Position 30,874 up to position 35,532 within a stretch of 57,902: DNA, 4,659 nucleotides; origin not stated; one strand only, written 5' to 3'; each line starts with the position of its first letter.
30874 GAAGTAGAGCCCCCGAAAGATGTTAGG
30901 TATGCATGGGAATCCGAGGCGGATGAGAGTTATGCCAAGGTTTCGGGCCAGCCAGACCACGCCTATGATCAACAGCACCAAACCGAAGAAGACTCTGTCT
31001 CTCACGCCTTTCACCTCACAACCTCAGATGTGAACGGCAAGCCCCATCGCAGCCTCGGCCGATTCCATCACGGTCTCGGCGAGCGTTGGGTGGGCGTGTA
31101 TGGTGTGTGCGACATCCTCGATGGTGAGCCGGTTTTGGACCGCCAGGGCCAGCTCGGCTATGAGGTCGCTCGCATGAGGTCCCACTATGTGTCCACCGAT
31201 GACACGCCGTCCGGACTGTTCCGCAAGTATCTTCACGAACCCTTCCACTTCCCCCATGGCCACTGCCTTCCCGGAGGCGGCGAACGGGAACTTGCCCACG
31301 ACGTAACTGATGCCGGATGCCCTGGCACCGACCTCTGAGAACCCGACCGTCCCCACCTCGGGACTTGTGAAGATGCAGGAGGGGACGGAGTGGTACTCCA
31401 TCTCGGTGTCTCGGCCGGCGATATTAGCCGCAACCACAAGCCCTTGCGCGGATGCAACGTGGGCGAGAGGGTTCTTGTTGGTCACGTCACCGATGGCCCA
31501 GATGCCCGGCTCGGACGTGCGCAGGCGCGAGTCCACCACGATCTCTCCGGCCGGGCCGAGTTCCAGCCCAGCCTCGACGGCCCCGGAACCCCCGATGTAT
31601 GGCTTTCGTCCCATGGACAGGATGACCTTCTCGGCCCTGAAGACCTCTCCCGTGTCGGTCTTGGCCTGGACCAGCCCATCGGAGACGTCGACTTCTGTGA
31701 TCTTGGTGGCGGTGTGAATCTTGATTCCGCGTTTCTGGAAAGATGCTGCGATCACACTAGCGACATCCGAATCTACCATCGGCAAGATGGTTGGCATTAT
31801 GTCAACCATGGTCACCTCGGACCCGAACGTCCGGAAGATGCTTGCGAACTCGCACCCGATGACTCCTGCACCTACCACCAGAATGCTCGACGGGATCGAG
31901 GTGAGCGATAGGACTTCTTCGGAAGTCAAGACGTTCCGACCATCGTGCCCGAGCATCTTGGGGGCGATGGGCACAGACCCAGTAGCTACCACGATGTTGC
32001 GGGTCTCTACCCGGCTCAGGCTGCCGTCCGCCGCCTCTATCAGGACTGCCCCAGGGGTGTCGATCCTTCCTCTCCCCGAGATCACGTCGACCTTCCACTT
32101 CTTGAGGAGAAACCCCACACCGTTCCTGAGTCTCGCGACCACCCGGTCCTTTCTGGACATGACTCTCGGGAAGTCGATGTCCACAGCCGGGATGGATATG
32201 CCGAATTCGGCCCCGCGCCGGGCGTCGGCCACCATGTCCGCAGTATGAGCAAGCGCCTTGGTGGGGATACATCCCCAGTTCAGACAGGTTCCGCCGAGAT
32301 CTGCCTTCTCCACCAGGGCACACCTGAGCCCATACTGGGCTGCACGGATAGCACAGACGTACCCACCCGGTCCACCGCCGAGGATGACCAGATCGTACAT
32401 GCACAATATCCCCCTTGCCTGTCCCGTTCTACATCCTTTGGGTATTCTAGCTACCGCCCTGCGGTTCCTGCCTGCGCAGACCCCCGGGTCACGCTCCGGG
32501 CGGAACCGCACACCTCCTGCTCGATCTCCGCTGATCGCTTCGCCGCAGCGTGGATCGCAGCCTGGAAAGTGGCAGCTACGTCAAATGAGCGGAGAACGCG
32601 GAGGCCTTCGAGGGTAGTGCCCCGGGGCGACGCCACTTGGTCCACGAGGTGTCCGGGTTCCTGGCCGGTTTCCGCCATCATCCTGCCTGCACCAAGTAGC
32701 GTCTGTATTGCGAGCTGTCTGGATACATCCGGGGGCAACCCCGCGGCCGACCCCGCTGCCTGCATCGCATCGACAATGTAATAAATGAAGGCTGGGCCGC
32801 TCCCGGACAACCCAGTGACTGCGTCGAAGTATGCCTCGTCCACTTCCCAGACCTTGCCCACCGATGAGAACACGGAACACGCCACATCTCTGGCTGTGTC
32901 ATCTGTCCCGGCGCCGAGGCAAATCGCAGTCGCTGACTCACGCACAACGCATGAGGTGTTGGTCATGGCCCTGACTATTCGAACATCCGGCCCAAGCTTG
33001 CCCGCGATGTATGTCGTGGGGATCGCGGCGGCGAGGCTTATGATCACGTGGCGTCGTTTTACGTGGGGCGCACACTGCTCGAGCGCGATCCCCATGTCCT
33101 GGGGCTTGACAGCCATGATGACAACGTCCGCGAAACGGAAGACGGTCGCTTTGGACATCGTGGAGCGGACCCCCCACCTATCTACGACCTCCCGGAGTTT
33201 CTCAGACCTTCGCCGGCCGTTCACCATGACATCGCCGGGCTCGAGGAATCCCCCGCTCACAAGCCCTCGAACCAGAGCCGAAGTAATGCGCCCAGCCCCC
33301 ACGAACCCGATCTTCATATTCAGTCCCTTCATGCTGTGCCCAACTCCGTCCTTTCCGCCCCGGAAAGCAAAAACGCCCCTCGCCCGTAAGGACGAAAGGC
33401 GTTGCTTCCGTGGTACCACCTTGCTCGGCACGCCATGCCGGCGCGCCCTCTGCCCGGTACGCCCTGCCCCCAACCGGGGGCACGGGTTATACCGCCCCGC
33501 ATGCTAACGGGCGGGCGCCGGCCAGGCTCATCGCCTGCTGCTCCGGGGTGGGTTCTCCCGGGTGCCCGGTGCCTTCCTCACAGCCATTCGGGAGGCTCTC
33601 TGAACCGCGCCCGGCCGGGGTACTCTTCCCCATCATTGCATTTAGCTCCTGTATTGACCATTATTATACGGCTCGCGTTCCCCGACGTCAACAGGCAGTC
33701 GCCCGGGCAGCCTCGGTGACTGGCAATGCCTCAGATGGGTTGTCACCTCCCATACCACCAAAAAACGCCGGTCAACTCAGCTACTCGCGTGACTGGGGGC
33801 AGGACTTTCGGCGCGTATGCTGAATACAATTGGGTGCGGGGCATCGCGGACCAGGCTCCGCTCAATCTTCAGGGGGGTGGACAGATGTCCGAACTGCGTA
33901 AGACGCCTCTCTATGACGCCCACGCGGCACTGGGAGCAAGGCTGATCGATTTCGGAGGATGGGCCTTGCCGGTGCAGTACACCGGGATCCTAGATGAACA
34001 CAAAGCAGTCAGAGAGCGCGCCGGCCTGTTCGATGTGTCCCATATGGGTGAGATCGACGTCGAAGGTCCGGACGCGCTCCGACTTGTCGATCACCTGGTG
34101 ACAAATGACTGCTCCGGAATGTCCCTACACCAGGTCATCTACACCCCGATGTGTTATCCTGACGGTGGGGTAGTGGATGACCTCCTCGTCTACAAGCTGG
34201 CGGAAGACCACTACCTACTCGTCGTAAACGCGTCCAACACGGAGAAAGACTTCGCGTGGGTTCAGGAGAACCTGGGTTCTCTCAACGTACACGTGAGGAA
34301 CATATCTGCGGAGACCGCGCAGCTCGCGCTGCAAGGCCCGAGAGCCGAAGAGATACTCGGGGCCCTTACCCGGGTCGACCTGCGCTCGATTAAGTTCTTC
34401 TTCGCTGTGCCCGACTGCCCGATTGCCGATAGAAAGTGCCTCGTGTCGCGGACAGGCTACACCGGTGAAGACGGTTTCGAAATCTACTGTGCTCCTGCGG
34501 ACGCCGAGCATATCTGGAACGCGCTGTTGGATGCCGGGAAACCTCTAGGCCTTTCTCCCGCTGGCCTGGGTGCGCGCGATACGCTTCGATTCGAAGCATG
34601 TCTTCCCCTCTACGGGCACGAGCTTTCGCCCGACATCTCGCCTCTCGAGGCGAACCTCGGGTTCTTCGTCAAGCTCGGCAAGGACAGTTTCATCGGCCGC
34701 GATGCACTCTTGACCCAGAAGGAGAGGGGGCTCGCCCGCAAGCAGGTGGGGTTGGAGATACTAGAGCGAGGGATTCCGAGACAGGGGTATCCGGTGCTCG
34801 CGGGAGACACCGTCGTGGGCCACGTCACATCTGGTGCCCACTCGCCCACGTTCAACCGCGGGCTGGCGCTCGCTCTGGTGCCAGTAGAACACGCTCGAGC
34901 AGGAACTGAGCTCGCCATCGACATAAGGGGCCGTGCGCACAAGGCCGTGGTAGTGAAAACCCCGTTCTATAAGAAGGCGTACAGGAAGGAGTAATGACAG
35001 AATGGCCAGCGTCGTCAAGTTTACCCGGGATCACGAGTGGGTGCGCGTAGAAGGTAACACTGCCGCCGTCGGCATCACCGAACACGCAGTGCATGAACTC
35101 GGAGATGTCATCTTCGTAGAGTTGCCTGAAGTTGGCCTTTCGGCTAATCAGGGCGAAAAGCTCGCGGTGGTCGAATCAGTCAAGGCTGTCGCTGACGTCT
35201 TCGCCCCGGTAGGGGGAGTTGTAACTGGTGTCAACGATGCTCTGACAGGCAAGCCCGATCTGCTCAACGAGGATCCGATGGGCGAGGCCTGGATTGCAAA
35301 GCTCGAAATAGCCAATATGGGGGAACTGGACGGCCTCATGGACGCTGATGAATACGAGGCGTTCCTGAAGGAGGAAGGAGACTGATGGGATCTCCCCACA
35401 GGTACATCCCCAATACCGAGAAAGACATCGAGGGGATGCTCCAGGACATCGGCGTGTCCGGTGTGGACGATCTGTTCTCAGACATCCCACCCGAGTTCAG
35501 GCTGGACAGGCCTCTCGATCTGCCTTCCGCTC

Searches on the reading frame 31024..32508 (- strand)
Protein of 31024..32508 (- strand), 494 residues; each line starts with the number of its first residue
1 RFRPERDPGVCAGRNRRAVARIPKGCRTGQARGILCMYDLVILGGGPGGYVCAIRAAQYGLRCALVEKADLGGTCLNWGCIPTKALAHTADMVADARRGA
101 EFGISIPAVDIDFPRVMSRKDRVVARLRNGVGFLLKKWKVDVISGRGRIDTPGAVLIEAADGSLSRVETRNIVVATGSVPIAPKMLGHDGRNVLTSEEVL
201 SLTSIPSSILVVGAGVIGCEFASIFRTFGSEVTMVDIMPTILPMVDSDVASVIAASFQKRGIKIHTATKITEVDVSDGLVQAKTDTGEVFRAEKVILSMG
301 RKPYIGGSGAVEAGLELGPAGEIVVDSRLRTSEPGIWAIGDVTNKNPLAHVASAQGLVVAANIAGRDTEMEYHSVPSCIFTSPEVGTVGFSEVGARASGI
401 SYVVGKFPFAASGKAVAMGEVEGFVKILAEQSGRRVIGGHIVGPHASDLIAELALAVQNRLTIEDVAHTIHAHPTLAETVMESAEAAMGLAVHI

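Call 43: search_protein_families(library=ncbifam, proteins=[window:31024-32508:-], max_evalue=1e-10)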
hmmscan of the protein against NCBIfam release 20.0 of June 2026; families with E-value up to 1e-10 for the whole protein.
window:31024-32508:- (494 aa): 41 families (the best 25 are shown)
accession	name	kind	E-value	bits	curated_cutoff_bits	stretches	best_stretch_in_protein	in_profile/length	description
TIGR01350.1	lipoamide_DH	equivalog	1.7e-161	538.1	408.8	1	37-494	1-461/461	dihydrolipoyl dehydrogenase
TIGR02053.1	MerA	equivalog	1.9e-104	350.3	454.45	1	38-484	1-450/465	mercury(II) reductase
NF004991.0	PRK06370.1-3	subfamily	1.5e-98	330.6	620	1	37-486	35-486/509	FAD-containing oxidoreductase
NF004943.0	PRK06292.2-1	equivalog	1.4e-96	324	432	1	38-484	4-452/456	dihydrolipoyl dehydrogenase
NF005883.0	PRK07845.1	equivalog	3e-95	319.9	479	1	38-488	3-460/466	NAD(P)H-quinone dehydrogenase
NF003585.0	PRK05249.1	equivalog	7.3e-95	318.3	465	1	37-481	6-451/464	Si-specific NAD(P)(+) transhydrogenase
NF004776.0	PRK06116.1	equivalog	1.1e-91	308.2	480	1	37-479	4-445/450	glutathione-disulfide reductase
NF004946.0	PRK06292.2-4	subfamily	3.5e-88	296.5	634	1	37-483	3-466/487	dihydrolipoyl dehydrogenase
NF005884.0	PRK07846.1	equivalog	1.4e-86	290.9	501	1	37-484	3-447/454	mycothione reductase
NF004947.0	PRK06292.2-5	equivalog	3.3e-86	290.1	592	1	37-485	3-456/474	dihydrolipoyl dehydrogenase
TIGR01424.1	gluta_reduc_2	equivalog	1.1e-85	288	606.05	1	38-480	3-442/446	glutathione-disulfide reductase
NF004945.0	PRK06292.2-3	equivalog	2.1e-85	287.4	494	1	38-480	4-445/457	dihydrolipoyl dehydrogenase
NF004992.0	PRK06370.1-4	equivalog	8.6e-84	281.6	629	1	37-480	4-448/459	FAD-containing oxidoreductase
NF010311.1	PRK13748.1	subfamily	1e-79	268.9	600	1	39-480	99-541/560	mercury(II) reductase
TIGR03452.1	mycothione_red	equivalog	1.4e-76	258.2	635.65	1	38-481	3-446/452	mycothione reductase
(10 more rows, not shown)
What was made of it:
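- Checked: lpdA is at 31024..32511(-), 538 bits against a cut-off of 408.8 (call 43).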

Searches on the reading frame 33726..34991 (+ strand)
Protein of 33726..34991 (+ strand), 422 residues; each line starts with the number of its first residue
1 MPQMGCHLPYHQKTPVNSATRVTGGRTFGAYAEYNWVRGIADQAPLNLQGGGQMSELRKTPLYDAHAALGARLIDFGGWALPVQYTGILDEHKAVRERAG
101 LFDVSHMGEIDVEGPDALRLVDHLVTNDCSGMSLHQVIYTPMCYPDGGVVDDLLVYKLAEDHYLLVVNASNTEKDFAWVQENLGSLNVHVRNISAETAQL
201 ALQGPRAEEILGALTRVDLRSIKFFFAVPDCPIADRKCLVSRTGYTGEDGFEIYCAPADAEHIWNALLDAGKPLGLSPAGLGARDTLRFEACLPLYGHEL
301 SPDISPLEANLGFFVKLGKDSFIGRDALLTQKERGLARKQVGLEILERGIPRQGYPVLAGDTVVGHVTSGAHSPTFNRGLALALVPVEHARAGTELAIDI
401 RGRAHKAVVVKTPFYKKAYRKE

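Call 23: search_protein_families(library=ncbifam, proteins=[window:33726-34991:+], max_evalue=0.001)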
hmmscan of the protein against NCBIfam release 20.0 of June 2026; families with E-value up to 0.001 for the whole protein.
window:33726-34991:+ (422 aa): 9 families
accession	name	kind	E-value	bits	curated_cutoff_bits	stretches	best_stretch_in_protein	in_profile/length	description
NF001567.0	PRK00389.1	subfamily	3.7e-142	473.5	300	1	56-418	2-356/359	glycine cleavage system aminomethyltransferase GcvT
TIGR00528.1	gcvT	equivalog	9.2e-127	422.9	235.85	1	57-416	1-361/362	glycine cleavage system aminomethyltransferase GcvT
NF010093.0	PRK13579.1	equivalog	9.2e-97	324.1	459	1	53-421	5-370/371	glycine cleavage system aminomethyltransferase GcvT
NF053776.1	TmaoDeMthMsil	equivalog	1.9e-80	271.4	1100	1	54-416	382-755/763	trimethylamine N-oxide demethylase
TIGR01372.1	soxA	subfamily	9.8e-58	195.7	1164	1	51-418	601-990/996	sarcosine oxidase subunit alpha family protein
NF009133.0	PRK12486.1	equivalog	4.2e-50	170.7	410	1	57-413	12-367/369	dimethylsulfoniopropionate demethylase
NF047633.1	SyrngDmethDesA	equivalog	6e-24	84.4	800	1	81-280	29-236/453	syringate O-demethylase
NF047885.1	VanMgalDeMLigM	equivalog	7.6e-22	77.9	580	1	82-286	29-243/461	vanillate/3-O-methylgallate O-demethylase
TIGR01375.1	soxG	subfamily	5.7e-10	39.3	143.95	1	155-270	36-149/152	sarcosine oxidase subunit gamma family protein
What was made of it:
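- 33726..34994 (+): gcvT. The true start is probably about 53 codons downstream of 33726. Call 23: the model match starts at residue 53-57.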

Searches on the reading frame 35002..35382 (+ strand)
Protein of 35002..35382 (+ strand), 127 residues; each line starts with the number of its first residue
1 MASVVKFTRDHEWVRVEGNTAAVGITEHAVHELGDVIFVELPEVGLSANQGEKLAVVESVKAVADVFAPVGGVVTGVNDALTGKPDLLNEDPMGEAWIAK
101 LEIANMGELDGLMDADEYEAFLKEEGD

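Call 23: search_protein_families(library=ncbifam, proteins=[window:35002-35382:+], max_evalue=0.001)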
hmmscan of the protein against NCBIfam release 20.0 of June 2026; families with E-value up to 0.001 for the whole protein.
window:35002-35382:+ (127 aa): 4 families
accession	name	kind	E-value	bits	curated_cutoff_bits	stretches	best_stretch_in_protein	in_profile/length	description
NF002270.0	PRK01202.1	subfamily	3.6e-47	159.3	117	1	4-124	7-128/129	glycine cleavage system protein GcvH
TIGR00527.1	gcvH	equivalog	2.3e-44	150.6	115.85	1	5-125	6-128/129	glycine cleavage system protein GcvH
TIGR03077.1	not_gcvH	equivalog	2.5e-16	59.7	144.05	1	11-104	6-100/110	glycine cleavage protein H-like protein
NF045810.1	GcvH_rel_desulf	equivalog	7.6e-09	35.5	150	1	11-124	23-137/167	GcvH-related protein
